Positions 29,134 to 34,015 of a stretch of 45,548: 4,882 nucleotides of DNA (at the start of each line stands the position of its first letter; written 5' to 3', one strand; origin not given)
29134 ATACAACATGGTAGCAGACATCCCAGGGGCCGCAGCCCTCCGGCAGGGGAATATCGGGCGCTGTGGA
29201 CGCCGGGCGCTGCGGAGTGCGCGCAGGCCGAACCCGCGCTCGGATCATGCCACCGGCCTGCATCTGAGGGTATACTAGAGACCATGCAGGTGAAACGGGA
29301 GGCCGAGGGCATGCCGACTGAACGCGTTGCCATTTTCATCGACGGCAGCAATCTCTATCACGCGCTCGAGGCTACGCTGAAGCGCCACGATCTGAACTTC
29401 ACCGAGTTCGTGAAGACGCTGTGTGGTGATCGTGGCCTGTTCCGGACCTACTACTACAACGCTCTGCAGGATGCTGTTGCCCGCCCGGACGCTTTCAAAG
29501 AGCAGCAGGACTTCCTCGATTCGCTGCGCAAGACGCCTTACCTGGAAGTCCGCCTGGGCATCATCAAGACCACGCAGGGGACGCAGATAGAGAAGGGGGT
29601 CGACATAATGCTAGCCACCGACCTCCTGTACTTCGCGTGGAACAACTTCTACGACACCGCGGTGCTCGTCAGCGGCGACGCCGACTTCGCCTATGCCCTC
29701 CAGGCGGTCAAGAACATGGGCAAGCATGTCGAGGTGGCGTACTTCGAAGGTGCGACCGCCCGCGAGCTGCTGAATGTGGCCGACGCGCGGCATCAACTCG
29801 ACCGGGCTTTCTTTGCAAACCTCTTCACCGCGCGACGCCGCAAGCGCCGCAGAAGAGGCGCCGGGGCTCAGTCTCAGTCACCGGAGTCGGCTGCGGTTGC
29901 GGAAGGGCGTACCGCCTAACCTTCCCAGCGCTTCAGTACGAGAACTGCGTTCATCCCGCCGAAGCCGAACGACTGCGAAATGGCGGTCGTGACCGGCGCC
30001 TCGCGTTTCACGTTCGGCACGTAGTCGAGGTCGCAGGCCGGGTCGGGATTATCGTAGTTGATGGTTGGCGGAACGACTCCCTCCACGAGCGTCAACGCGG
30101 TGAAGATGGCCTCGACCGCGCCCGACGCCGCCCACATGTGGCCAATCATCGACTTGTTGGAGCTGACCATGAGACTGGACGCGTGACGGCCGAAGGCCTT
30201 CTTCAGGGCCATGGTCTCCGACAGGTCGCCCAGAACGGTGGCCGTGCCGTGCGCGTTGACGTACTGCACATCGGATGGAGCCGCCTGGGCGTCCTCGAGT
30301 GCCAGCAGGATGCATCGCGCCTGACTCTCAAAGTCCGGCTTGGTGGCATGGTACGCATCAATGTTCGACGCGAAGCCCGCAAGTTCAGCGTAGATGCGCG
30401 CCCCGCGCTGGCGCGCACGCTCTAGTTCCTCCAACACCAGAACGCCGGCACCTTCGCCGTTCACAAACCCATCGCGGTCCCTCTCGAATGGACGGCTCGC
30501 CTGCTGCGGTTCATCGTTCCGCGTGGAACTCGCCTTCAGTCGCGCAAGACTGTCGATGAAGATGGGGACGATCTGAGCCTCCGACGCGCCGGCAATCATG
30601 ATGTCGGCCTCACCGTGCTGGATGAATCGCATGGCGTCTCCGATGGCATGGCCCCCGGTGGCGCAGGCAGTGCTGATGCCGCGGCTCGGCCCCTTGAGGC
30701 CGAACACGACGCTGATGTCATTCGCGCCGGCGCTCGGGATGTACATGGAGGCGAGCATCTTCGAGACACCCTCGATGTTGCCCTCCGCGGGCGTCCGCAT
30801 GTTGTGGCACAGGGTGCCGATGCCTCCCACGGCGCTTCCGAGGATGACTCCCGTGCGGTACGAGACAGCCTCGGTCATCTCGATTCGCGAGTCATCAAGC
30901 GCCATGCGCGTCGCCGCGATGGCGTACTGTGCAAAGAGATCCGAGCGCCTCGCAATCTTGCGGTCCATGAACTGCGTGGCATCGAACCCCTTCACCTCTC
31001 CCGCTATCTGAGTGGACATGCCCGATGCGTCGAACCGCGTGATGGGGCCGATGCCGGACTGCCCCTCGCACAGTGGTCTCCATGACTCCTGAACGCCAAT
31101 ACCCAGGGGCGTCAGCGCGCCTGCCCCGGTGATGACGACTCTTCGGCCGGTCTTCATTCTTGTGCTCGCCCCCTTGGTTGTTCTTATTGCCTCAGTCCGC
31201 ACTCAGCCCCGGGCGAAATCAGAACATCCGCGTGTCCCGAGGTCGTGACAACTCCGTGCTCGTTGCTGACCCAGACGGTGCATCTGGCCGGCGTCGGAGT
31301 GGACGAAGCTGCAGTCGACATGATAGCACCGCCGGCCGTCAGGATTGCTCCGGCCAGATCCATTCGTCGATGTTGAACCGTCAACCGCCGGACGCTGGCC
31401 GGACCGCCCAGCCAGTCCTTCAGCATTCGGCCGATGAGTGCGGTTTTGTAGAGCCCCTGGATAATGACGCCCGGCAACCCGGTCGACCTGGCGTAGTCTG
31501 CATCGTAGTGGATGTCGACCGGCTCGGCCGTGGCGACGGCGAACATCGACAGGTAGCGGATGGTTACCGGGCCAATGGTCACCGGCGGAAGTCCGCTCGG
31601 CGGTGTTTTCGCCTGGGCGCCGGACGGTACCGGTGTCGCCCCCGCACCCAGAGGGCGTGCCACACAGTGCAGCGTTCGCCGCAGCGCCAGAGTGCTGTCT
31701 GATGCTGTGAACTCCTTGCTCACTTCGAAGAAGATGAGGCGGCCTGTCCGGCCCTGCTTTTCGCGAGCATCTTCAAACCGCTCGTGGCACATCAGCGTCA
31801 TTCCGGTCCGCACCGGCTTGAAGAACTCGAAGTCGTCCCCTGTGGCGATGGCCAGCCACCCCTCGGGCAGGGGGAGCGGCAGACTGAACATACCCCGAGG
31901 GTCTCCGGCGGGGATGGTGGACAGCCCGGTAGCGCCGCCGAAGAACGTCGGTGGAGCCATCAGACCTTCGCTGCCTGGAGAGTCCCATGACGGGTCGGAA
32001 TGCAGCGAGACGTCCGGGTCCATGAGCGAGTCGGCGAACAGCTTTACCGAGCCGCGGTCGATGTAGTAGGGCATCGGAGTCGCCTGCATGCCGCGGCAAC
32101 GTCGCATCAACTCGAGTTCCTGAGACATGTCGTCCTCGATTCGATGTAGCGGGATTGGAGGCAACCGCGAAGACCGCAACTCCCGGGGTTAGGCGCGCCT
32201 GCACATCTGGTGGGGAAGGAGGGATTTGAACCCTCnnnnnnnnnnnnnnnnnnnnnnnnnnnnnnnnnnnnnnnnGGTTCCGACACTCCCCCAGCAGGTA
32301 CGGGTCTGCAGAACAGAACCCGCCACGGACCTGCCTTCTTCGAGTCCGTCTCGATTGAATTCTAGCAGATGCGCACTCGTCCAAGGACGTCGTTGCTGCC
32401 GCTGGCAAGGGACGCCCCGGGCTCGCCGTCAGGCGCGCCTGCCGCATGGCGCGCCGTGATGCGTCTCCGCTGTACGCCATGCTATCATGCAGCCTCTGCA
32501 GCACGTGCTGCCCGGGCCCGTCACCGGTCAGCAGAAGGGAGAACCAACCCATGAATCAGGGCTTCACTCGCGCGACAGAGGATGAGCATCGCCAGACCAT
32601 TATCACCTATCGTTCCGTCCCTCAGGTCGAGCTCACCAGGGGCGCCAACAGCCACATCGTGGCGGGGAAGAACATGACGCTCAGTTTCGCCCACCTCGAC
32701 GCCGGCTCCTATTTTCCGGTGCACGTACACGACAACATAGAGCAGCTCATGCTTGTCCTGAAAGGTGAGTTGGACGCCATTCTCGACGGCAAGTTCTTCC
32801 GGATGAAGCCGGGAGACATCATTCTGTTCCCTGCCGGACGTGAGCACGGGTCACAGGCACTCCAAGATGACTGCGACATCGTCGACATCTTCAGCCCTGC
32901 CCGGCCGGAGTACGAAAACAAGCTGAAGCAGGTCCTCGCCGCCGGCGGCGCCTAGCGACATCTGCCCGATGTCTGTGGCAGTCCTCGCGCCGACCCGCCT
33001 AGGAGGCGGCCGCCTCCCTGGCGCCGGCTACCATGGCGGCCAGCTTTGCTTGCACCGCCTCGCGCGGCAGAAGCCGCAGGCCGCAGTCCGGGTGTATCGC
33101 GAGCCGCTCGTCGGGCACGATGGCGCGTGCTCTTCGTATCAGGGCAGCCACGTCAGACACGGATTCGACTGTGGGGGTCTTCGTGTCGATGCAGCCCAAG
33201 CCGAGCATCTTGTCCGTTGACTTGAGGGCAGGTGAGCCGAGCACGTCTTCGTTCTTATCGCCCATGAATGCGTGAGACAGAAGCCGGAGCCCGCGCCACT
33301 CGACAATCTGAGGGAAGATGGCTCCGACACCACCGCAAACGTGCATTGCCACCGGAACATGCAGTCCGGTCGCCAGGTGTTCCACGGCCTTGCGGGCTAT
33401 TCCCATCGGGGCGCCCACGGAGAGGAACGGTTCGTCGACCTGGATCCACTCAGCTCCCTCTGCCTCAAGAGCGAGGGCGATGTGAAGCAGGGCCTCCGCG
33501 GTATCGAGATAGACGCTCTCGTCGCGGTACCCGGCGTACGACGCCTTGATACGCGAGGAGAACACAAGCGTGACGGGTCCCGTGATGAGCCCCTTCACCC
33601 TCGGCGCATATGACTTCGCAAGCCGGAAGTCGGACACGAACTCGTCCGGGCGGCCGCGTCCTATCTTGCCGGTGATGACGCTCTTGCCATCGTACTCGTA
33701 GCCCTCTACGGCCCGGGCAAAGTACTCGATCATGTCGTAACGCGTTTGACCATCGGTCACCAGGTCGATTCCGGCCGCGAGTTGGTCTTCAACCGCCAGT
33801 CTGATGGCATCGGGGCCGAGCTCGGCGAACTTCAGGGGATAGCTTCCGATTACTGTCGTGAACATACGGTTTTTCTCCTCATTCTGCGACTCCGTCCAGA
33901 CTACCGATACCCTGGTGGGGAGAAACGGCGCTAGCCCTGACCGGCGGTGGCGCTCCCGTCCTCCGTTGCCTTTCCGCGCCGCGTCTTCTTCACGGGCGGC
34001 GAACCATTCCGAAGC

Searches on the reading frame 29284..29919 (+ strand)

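Call 18: search_protein_families(library=pfam, proteins=[window:29284-29919:+], max_evalue=0.0001)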
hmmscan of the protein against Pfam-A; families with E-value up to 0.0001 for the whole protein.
window:29284-29919:+ (211 aa): 1 family
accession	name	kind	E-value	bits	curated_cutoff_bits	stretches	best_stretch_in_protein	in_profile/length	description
PF01936.24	NYN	-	1.1e-26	94.5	24.2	1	14-168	1-140/145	NYN domain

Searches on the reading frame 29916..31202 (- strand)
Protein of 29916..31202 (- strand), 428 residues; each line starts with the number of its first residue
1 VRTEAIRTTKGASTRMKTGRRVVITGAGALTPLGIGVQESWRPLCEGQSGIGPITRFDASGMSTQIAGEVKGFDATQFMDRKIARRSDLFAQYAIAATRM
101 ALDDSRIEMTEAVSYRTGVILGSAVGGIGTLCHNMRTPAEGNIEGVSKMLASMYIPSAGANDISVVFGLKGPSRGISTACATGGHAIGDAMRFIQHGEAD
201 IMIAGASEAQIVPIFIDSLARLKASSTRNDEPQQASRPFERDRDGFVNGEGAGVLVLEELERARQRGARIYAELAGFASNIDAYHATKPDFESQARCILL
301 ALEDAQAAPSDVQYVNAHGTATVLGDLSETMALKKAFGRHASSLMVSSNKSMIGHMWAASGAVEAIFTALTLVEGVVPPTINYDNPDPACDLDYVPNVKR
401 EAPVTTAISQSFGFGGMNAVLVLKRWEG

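Call 18: search_protein_families(library=pfam, proteins=[window:29916-31202:-], max_evalue=0.0001)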
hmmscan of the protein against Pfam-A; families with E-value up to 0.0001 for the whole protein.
window:29916-31202:- (428 aa): 2 families
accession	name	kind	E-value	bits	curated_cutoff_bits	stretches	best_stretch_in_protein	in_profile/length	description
PF00109.32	ketoacyl-synt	-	1.2e-50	172.9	20.8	1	20-263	2-252/252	Beta-ketoacyl synthase, N-terminal domain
PF02801.28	Ketoacyl-synt_C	-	7.7e-36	123.1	20.8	1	271-383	1-118/119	Beta-ketoacyl synthase, C-terminal domain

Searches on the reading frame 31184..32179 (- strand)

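Call 18: search_protein_families(library=pfam, proteins=[window:31184-32179:-], max_evalue=0.0001)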
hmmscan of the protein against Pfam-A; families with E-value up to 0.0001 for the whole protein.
window:31184-32179:- (331 aa): 2 families
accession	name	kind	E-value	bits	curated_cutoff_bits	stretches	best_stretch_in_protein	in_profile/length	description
PF13452.11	FAS1_DH_region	-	1.1e-16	61.6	22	1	30-161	4-126/132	FAS1-like, dehydratase domain region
PF01575.25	MaoC_dehydratas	-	5.6e-09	36.1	27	1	207-271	20-86/123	MaoC like domain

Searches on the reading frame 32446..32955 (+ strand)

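Call 18: search_protein_families(library=pfam, proteins=[window:32446-32955:+], max_evalue=0.0001)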
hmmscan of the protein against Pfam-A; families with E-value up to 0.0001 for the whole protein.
window:32446-32955:+ (169 aa): 3 families
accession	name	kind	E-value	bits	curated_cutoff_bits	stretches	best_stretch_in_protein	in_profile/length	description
PF07883.17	Cupin_2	-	4.1e-12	46.1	27.2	1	82-140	3-60/70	Cupin domain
PF02311.25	AraC_binding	-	5.7e-07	29.8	21.1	1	86-138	12-63/135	AraC-like ligand binding domain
PF00190.28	Cupin_1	-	3.9e-06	27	22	1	73-161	29-125/151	Cupin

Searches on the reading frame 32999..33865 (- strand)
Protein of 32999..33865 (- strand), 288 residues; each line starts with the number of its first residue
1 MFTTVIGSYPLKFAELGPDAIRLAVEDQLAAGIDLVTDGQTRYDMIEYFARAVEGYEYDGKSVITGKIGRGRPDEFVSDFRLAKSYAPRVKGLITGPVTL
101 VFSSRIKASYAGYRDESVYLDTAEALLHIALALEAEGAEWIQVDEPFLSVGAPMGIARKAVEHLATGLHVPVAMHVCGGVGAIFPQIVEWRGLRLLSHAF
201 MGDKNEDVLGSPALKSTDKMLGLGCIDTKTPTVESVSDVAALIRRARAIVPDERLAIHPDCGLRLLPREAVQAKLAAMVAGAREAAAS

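Call 18: search_protein_families(library=pfam, proteins=[window:32999-33865:-], max_evalue=0.0001)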
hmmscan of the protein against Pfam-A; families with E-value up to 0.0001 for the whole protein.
window:32999-33865:- (288 aa): 2 families
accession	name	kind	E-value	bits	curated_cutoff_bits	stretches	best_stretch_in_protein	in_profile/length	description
PF01717.24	Meth_synt_2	-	5.3e-37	128.2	21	1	20-283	39-323/324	Cobalamin-independent synthase, Catalytic domain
PF08267.18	Meth_synt_1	-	3.6e-06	27.2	27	1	74-153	134-211/313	Cobalamin-independent synthase, N-terminal domain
